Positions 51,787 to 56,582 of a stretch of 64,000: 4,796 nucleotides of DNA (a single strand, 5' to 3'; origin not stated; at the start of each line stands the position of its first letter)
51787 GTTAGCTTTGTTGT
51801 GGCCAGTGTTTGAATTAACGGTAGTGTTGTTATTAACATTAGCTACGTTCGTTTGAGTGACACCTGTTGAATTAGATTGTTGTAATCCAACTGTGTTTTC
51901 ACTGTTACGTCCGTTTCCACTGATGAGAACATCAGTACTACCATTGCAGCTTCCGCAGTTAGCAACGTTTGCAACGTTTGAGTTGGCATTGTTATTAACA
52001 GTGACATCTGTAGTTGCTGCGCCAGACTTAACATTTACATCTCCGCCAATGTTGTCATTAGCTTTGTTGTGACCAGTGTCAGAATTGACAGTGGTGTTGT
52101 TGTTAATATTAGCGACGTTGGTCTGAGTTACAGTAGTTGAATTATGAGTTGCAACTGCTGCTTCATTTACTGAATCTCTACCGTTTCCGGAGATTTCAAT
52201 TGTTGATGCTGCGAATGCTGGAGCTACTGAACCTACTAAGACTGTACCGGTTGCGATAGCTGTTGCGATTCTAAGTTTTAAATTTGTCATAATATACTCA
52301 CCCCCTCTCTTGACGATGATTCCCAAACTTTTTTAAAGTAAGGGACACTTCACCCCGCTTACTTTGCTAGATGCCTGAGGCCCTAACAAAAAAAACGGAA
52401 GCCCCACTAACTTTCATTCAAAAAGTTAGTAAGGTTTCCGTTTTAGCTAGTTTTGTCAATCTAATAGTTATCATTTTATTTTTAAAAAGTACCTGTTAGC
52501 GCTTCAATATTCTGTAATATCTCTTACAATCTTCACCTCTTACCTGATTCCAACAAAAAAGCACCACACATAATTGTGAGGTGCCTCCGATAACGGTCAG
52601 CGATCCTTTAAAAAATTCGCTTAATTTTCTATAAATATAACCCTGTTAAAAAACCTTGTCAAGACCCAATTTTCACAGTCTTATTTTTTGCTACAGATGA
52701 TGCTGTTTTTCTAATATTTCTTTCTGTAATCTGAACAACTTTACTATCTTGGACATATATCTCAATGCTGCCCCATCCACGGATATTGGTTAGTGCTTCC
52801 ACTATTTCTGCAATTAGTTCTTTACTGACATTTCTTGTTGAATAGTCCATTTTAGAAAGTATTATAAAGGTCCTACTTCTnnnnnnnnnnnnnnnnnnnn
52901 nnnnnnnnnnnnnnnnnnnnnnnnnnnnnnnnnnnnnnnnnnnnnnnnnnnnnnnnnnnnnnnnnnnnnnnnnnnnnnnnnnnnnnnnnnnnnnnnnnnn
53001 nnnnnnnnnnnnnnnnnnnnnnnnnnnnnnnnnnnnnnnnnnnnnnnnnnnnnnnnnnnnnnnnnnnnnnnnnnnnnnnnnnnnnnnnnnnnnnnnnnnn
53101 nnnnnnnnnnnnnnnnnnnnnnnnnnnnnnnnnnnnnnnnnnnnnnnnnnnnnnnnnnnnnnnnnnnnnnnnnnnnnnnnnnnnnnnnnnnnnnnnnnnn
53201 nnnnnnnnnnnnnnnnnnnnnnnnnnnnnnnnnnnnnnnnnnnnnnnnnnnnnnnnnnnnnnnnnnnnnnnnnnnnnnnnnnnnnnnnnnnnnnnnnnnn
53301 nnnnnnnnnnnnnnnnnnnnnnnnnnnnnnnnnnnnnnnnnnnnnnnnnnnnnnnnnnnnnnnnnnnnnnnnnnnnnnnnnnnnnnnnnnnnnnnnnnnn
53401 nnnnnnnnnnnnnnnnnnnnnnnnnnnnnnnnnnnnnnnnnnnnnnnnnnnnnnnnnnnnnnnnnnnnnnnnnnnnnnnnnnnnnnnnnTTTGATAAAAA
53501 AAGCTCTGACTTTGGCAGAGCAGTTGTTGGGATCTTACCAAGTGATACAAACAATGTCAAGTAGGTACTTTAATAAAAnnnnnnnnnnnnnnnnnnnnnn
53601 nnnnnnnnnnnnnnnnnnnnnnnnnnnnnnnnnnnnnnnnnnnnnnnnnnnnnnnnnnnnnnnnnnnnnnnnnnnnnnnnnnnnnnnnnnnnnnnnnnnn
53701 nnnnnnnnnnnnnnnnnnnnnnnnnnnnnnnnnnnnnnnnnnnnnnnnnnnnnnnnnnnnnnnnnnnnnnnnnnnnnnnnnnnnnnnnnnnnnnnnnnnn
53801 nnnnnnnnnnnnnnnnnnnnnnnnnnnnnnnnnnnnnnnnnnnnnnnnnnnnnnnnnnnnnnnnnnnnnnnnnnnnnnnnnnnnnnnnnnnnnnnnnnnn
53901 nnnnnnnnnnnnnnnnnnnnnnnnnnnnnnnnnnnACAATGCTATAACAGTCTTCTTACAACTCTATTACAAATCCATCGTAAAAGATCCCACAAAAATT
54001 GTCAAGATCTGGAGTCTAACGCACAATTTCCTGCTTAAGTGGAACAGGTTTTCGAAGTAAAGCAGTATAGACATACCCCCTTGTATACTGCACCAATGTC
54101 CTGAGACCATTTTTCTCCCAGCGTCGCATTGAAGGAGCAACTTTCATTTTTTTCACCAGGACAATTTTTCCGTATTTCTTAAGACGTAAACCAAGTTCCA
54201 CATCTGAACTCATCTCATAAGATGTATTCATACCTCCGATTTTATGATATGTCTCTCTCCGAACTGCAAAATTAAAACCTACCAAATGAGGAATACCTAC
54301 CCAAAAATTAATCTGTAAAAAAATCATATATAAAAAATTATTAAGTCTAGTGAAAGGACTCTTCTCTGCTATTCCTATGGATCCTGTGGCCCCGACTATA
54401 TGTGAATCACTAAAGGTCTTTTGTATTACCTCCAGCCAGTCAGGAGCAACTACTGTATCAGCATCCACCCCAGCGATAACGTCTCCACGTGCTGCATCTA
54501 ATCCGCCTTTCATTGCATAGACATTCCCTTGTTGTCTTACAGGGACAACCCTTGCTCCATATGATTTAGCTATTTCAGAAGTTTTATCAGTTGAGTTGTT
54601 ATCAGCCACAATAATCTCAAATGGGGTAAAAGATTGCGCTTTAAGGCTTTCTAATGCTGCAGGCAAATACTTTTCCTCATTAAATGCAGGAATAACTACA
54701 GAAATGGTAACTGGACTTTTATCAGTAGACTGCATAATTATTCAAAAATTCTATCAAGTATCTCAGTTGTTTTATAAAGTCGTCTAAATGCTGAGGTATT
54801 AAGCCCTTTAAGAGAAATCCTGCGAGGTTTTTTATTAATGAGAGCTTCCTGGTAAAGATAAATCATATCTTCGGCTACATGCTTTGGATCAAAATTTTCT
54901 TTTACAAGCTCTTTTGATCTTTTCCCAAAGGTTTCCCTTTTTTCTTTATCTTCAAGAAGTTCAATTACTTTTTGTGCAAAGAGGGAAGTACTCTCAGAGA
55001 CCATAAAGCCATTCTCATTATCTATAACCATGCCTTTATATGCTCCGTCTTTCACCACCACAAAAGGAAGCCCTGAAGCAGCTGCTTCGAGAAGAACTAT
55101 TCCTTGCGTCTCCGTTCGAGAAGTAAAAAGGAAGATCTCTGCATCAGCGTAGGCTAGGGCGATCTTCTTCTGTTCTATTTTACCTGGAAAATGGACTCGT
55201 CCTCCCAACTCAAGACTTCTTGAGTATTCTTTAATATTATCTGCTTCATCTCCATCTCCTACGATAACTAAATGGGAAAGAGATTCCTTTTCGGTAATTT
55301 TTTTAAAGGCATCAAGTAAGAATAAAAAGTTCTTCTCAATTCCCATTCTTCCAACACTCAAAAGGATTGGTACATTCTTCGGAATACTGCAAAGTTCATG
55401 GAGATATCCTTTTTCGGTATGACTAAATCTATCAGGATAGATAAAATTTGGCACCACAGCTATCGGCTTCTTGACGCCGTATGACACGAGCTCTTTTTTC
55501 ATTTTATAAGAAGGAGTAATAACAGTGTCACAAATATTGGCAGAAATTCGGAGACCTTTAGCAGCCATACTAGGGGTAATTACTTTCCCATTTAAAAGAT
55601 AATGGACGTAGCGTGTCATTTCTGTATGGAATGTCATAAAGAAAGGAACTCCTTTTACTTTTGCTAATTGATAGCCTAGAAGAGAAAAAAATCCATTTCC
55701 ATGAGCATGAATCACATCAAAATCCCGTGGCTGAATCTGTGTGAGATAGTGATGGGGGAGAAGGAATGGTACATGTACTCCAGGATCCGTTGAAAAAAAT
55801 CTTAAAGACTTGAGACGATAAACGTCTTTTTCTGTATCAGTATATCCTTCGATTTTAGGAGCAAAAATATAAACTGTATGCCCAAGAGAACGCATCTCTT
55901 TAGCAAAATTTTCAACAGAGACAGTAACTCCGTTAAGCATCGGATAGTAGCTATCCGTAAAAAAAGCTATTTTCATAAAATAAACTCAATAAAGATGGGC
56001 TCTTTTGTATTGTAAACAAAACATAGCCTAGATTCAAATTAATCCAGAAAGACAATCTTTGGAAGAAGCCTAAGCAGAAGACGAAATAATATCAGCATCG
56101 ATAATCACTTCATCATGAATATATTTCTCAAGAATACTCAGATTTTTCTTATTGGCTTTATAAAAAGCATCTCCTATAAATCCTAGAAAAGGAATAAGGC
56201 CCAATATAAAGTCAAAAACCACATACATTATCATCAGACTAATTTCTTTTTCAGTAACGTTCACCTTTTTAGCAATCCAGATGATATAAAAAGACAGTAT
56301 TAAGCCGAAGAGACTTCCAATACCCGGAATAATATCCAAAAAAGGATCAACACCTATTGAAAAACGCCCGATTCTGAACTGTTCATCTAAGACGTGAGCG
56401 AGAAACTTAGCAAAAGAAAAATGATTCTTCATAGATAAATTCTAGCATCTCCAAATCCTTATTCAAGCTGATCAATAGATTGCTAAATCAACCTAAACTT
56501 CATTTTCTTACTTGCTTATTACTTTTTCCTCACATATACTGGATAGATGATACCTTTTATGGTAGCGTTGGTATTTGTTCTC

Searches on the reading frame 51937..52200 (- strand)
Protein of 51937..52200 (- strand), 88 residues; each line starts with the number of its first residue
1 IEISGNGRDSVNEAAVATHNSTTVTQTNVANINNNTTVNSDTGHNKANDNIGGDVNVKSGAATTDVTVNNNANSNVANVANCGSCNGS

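Call 52: find_homologous_proteins(query=A2, max_evalue=0.001)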
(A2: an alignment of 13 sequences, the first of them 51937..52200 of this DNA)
Query A2 (13 sequences) (88 aa, profile of the alignment): 7 proteins with E <= 0.001 among 1585 candidates.
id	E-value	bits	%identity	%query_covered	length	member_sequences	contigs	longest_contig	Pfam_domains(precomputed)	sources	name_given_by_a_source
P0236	1.0e-17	82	61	93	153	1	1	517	-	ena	-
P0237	2.1e-15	75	47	68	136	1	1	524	-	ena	-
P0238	3.2e-12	65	43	68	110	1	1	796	-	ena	-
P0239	1.0e-9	57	47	90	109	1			-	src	-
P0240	5.6e-9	54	46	90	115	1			-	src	-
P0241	1.3e-8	53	36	93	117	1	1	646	-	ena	-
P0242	1.7e-6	46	45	50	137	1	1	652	-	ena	-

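Call 59: search_protein_representatives(alignment_id=A2)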
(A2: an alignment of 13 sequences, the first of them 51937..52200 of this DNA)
Query: 13 sequences, 82 profile positions. Proteins with E-value up to 0.001 (for the whole library): 2112; up to 1e-10: 1374; up to 1e-30: 388. The best 150 are listed.
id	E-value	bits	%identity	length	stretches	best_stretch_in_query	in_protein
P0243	4.8e-73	257.8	-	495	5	2-82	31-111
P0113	8.5e-73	257.0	-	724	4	4-78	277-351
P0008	1.5e-70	249.8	-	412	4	3-81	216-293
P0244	6.1e-67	238.2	-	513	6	2-80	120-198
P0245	1.8e-65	233.5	-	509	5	1-82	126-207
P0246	3.4e-64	229.4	-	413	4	1-82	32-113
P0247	4.1e-64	229.1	-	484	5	2-82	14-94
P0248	1.2e-63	227.7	-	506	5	2-82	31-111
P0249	6.0e-62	222.2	-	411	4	2-82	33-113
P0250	1.2e-61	221.2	-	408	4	3-81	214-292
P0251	3.3e-61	219.9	-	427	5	2-82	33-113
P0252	9.3e-61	218.4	-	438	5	1-82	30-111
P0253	2.0e-60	217.4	-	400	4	1-79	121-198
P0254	5.1e-60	216.1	-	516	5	2-82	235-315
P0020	5.1e-60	216.0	-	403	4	1-80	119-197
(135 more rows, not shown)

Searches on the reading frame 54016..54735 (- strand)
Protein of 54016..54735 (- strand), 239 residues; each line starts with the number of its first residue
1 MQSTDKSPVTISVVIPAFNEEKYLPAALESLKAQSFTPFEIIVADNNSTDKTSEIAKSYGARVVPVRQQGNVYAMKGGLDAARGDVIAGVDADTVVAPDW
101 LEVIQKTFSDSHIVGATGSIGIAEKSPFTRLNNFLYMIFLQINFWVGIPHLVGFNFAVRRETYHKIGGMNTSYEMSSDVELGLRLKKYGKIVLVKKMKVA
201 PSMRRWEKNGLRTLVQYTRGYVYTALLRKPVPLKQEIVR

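Call 16: search_protein_families(library=pfam, proteins=[window:54016-54735:-], max_evalue=0.001)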
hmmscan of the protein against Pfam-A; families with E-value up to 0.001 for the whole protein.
window:54016-54735:- (239 aa): 5 families
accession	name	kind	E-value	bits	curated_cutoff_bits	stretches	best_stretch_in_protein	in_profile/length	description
PF00535.33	Glycos_transf_2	-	2.7e-33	115.7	23.3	1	12-166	1-167/168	Glycosyl transferase family 2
PF13641.12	Glyco_tranf_2_3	-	9.9e-17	62.2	27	1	11-193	3-202/230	Glycosyltransferase like family 2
PF10111.15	Glyco_tranf_2_2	-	1.4e-06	28.4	27.3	1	12-198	1-212/276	Glycosyltransferase like family 2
PF13632.12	Glyco_trans_2_3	-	7.1e-06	26.4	27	1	87-194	2-115/198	Glycosyl transferase family group 2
PF13506.12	Glyco_transf_21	-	7.5e-06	26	21.7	1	72-205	19-158/174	Glycosyl transferase family 21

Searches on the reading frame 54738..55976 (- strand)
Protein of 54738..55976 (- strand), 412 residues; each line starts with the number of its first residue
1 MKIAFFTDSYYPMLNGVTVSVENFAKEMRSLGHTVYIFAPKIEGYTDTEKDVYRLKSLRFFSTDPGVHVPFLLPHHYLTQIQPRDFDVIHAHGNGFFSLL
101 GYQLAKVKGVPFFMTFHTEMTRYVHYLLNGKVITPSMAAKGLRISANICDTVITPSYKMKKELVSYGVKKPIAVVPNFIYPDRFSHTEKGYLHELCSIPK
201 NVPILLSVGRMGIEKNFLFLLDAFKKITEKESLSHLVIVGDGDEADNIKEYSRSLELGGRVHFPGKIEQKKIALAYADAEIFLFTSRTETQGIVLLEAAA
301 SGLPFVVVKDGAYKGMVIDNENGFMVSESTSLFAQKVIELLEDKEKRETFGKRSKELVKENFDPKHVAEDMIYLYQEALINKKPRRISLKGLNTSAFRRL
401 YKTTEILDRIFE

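Call 16: search_protein_families(library=pfam, proteins=[window:54738-55976:-], max_evalue=0.001)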
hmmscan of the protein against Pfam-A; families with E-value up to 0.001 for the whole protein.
window:54738-55976:- (412 aa): 6 families
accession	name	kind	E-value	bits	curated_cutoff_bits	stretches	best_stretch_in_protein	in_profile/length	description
PF00534.26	Glycos_transf_1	-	4.3e-37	127.7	26.4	1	198-356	11-171/172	Glycosyl transferases group 1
PF13692.12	Glyco_trans_1_4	-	4.5e-30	105.2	27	1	203-343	2-142/142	Glycosyl transferases group 1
PF13439.12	Glyco_transf_4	-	4.3e-28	98.9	28.5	1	15-183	2-170/170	Glycosyltransferase Family 4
PF13579.12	Glyco_trans_4_4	-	1.2e-13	52.1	29.7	1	15-177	1-157/158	Glycosyl transferase 4-like domain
PF13524.12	Glyco_trans_1_2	-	4.8e-08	33.5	25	1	231-371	13-142/144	Glycosyl transferase-like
PF20706.3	GT4-conflict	-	2.1e-05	24.1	26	1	199-310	194-313/385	Family 4 Glycosyltransferase in conflict systems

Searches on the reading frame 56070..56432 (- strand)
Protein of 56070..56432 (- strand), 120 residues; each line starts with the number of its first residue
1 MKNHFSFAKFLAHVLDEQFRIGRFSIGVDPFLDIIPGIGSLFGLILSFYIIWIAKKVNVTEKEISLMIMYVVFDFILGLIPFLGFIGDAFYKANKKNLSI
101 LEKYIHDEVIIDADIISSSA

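Call 16: search_protein_families(library=pfam, proteins=[window:56070-56432:-], max_evalue=0.001)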
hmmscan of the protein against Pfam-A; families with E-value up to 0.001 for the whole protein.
window:56070-56432:- (120 aa): 1 family
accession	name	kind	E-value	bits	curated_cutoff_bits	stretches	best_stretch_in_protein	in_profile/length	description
PF13430.11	DUF4112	-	1.3e-25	90.1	23.3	1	10-105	7-105/105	Domain of unknown function (DUF4112)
